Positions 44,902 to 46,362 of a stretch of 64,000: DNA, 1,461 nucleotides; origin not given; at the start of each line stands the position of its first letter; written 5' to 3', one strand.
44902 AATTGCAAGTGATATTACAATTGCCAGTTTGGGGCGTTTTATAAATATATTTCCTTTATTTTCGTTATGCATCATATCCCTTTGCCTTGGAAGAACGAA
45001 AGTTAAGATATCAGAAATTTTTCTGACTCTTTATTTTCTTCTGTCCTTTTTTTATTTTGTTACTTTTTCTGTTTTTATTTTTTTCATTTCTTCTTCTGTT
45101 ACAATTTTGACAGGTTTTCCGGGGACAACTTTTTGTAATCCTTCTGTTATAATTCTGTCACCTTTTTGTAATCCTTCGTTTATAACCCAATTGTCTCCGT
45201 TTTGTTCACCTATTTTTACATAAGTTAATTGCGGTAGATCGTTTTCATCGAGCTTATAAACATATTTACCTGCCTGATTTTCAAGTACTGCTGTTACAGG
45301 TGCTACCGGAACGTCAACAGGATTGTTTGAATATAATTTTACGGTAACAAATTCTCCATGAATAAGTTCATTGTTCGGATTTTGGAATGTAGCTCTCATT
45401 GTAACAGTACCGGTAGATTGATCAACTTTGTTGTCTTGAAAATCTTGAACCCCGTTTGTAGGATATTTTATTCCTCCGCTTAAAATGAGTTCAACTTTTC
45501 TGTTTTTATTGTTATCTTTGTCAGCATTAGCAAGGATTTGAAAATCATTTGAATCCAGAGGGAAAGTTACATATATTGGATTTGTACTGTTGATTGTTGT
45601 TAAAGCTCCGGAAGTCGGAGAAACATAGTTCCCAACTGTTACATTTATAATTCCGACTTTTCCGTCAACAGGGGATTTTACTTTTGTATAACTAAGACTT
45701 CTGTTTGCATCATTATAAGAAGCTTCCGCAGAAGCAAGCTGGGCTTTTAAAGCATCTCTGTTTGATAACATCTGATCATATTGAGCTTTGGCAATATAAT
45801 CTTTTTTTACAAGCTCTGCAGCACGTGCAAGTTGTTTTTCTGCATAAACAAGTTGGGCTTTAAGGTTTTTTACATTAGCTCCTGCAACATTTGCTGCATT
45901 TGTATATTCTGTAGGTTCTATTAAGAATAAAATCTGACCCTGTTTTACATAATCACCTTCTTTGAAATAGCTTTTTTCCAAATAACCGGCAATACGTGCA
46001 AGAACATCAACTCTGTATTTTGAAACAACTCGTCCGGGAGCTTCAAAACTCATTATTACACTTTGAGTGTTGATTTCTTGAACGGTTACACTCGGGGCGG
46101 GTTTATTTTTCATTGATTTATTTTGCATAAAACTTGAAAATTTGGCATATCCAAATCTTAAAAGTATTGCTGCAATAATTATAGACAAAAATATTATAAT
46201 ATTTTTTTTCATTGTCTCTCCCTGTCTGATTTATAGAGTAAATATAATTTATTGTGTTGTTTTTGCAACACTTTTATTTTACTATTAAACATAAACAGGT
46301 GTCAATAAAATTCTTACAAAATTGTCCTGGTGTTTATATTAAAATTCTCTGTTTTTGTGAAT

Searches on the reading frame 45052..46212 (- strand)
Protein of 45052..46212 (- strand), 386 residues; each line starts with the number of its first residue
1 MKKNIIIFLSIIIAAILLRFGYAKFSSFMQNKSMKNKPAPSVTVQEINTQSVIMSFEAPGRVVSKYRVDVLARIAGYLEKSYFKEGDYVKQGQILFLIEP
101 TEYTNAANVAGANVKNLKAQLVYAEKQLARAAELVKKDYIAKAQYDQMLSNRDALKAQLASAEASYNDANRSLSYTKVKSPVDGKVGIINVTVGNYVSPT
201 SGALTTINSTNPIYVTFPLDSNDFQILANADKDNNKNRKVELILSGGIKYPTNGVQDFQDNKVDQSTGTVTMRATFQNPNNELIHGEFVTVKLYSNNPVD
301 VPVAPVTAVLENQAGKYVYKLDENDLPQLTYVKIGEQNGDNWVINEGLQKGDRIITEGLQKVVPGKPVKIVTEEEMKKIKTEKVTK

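Call 92: search_protein_families(library=pfam, proteins=[window:45052-46212:-], max_evalue=0.00001)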
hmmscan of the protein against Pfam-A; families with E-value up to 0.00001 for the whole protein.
window:45052-46212:- (386 aa): 3 families
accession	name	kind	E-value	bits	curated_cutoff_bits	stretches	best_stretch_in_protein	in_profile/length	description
PF16576.10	HlyD_D23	-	2.2e-12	47.2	30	1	68-289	20-214/214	Barrel-sandwich domain of CusB or HlyD membrane-fusion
PF13437.12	HlyD_3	-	2.8e-10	41.3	22.2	1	177-280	1-97/106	HlyD family secretion protein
PF13533.13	Biotin_lipoyl_2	-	1.5e-07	31.5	29.8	0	73-98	6-31/32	Biotin-lipoyl like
